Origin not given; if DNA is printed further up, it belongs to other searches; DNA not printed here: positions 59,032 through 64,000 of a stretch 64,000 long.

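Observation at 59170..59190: Giant ORF and next HEAT ORF separated only by an in-frame TAA immediately followed by GTG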

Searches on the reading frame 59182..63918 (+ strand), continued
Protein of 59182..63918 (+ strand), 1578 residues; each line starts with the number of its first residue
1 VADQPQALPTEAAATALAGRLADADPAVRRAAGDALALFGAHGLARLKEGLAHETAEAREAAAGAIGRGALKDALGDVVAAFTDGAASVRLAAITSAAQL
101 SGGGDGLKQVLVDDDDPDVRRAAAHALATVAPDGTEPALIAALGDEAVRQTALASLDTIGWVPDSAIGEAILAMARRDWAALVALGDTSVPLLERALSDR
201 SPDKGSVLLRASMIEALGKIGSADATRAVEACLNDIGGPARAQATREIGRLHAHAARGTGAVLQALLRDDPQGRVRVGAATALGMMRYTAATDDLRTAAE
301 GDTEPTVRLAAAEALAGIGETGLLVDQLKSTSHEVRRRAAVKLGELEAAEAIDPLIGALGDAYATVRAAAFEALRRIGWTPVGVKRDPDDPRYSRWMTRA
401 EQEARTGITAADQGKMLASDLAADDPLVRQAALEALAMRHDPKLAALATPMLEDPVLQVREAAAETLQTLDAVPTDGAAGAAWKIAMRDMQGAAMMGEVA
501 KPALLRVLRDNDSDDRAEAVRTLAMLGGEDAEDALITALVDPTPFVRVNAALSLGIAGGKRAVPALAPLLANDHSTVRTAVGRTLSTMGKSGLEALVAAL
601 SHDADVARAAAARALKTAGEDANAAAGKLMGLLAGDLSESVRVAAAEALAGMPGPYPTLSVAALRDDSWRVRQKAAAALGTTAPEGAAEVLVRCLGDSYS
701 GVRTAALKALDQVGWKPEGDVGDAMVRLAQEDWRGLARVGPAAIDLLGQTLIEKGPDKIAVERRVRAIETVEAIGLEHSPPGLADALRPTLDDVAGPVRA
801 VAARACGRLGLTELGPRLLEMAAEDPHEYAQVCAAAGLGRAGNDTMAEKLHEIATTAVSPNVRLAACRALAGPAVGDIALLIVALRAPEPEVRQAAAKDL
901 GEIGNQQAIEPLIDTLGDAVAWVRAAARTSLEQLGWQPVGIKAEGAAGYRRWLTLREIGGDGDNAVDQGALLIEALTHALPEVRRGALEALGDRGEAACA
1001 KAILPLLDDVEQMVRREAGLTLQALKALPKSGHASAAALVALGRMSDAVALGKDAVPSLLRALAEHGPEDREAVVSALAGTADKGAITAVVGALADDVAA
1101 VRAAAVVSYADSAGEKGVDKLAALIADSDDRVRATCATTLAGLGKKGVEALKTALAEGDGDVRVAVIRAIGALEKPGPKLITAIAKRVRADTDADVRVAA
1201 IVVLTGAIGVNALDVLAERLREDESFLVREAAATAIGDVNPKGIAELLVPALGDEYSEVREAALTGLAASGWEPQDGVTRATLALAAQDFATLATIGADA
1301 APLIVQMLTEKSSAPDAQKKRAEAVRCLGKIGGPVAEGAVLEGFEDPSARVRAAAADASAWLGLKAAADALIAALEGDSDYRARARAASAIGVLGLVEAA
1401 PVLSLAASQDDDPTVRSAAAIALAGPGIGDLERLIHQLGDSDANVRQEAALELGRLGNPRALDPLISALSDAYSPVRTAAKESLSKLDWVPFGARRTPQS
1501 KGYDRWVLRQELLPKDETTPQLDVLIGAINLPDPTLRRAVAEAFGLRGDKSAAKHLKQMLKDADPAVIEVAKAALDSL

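Call 13: find_encoding_contigs(protein=P0003, flank=10000, max_places=5)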
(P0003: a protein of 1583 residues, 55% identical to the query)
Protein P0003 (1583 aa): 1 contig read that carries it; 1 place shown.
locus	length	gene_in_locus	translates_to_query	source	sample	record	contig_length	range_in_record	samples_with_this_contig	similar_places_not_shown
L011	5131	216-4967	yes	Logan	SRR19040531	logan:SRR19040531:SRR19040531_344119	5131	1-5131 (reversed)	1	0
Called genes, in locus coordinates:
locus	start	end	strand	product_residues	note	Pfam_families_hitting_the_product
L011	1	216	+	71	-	?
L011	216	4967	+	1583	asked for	PF00514:Arm (faint), PF02985:HEAT (faint), PF03130:HEAT_PBS (faint), PF12717:Cnd1 (faint), PF13513:HEAT_EZ (faint), PF13646:HEAT_2, PF21581:SCD (faint), PF13646:HEAT_2, +1 more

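Call 17: find_related_loci(query=A1, collection=genome_contigs, flank=10000)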
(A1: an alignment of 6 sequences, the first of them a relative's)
Query A1 (1578 aa) in genome_contigs; peptide patterns used: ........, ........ (x = any residue, [..] = any of these).
36 stretches matched a pattern; 2 encode a relative of the query (tblastn E <= 1e-3); 2 distinct loci.
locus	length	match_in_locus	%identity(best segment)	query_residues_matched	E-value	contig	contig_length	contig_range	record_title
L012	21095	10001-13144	41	104-1578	3e-138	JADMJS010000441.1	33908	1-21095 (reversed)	MAG: Myxococcales bacterium isolate MAG_44 NODE_1109_length_33908_cov_9.998464, whole genome shotgun sequence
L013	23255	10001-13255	41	100-1578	1e-146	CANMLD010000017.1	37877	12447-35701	MAG: Proteobacteria bacterium isolate ZH-15may19-174 genome assembly, contig: ZH-15May19-c2052, whole genome shotgun seq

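Call 22: list_cluster_members(proteins=[P0001])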
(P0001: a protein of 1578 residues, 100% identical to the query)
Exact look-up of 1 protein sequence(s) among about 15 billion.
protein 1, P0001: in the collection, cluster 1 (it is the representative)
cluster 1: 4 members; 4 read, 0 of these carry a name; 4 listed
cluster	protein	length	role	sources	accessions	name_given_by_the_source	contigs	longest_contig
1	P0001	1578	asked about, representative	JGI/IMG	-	-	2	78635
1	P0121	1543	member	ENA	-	-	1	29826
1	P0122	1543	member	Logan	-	-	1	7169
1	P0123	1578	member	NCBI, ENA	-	-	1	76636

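Call 23: find_encoding_contigs(protein=P0001, flank=10000, max_places=5)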
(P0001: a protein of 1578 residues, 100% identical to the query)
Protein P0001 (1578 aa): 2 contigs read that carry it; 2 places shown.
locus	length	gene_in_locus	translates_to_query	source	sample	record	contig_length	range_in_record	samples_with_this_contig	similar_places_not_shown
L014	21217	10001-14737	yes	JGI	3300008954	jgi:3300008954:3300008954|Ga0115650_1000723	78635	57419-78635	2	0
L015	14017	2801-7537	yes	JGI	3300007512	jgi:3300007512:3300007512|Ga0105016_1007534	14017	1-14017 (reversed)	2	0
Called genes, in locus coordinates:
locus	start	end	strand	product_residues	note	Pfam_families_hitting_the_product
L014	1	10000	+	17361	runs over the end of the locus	-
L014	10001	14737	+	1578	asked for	PF02985:HEAT (faint), PF03130:HEAT_PBS (faint), PF12717:Cnd1 (faint), PF13513:HEAT_EZ (faint), PF25786:HEAT_GCN1_C (faint), PF13646:HEAT_2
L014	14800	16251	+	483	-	PF02028:BCCT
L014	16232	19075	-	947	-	-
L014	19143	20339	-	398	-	-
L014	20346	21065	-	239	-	-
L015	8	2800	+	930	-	-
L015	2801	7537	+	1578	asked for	PF02985:HEAT (faint), PF03130:HEAT_PBS (faint), PF12717:Cnd1 (faint), PF13513:HEAT_EZ (faint), PF25786:HEAT_GCN1_C (faint), PF13646:HEAT_2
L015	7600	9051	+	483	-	PF02028:BCCT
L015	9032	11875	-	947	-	-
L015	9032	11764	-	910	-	-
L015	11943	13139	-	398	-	-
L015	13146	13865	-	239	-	-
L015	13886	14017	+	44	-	?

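Call 24: find_encoding_contigs(protein=P0121, flank=10000, max_places=5)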
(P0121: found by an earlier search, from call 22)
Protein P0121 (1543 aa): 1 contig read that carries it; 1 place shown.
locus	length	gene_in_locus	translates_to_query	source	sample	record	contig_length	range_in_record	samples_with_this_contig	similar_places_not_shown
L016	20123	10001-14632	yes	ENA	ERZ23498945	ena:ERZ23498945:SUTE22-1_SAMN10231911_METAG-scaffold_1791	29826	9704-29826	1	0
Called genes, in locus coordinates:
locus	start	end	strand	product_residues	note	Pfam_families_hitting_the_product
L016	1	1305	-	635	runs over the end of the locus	-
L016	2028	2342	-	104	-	-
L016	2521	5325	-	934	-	-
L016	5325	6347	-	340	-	-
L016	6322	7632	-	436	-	-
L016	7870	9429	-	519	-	-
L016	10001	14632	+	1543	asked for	PF02985:HEAT (faint), PF03130:HEAT_PBS (faint), PF13513:HEAT_EZ (faint), PF25786:HEAT_GCN1_C (faint), PF12717:Cnd1 (faint), PF13646:HEAT_2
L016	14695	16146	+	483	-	PF02028:BCCT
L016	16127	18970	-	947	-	-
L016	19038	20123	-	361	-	?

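Call 25: find_encoding_contigs(protein=P0122, flank=10000, max_places=5)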
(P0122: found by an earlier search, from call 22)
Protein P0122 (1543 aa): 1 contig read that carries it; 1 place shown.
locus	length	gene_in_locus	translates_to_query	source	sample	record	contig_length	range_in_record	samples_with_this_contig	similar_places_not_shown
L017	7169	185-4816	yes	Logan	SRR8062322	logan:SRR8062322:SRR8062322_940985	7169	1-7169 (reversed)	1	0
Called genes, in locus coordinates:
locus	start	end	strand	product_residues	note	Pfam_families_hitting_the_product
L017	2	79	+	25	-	?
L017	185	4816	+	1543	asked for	PF02985:HEAT (faint), PF03130:HEAT_PBS (faint), PF13513:HEAT_EZ (faint), PF25786:HEAT_GCN1_C (faint), PF12717:Cnd1 (faint), PF13646:HEAT_2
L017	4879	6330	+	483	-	PF02028:BCCT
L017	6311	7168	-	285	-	?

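Call 39: search_protein_families(library=pfam, proteins=[L013:3171-5591:+, L013:5619-7595:+, L013:9584-13174:+, L013:13416-14450:+, L013:34-1275:+, L013:1298-2272:+], max_evalue=0.00001)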
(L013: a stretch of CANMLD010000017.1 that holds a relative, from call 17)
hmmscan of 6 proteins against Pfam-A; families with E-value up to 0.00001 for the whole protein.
L013:3171-5591:+ (806 aa): 3 families
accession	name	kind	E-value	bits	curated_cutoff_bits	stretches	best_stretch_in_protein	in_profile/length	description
PF03772.21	Competence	-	2.1e-50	172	23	1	222-504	1-269/270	Competence protein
PF13567.11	DUF4131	-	1.9e-14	54.1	31.6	1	27-187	4-162/165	Domain of unknown function (DUF4131)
PF00753.33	Lactamase_B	-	2.1e-11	44.6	22.7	1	541-747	4-188/196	Metallo-beta-lactamase superfamily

L013:5619-7595:+ (658 aa): 1 family
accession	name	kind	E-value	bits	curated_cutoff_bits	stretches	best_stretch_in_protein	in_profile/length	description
PF17517.7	IgGFc_binding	-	1.4e-61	208.8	25.6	1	300-637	1-297/297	IgGFc binding protein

L013:9584-13174:+ (1196 aa): 7 families
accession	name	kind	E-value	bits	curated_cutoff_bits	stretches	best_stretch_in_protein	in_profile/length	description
PF13646.12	HEAT_2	-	6.2e-78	257.6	27.7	7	787-878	4-88/88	HEAT repeats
PF02985.28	HEAT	-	3.2e-47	154.4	23.5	0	816-842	4-29/31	HEAT repeat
PF13513.12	HEAT_EZ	-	1.4e-23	83.3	27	0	829-879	3-54/55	HEAT-like repeat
PF12717.13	Cnd1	-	7.6e-11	42.8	26.4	0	945-976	17-48/162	non-SMC mitotic condensation complex subunit 1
PF00514.29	Arm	-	1e-08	35.3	20.6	0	383-406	17-40/41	Armadillo/beta-catenin-like repeat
PF21581.3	SCD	-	1.1e-06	29.3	27.5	0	556-588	38-70/75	Stromalin conservative domain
PF25786.1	HEAT_GCN1_C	-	3e-06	27.7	27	0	820-878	34-92/151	GCN1-like, C-terminal HEAT repeats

L013:13416-14450:+ (344 aa): 2 families
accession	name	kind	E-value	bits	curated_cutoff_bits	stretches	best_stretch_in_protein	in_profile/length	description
PF07992.20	Pyr_redox_2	-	3.7e-28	99.2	26.1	1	3-246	77-291/291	Pyridine nucleotide-disulphide oxidoreductase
PF22366.1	NDH2_C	-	5.6e-10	39.7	27.7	1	271-325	3-58/62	NDH2 C-terminal domain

L013:34-1275:+ (413 aa): 0 families

L013:1298-2272:+ (324 aa): 1 family
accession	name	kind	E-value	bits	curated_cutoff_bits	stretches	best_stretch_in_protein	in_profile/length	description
PF04055.27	Radical_SAM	-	1.3e-24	87.7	29.5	1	29-160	2-144/166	Radical SAM superfamily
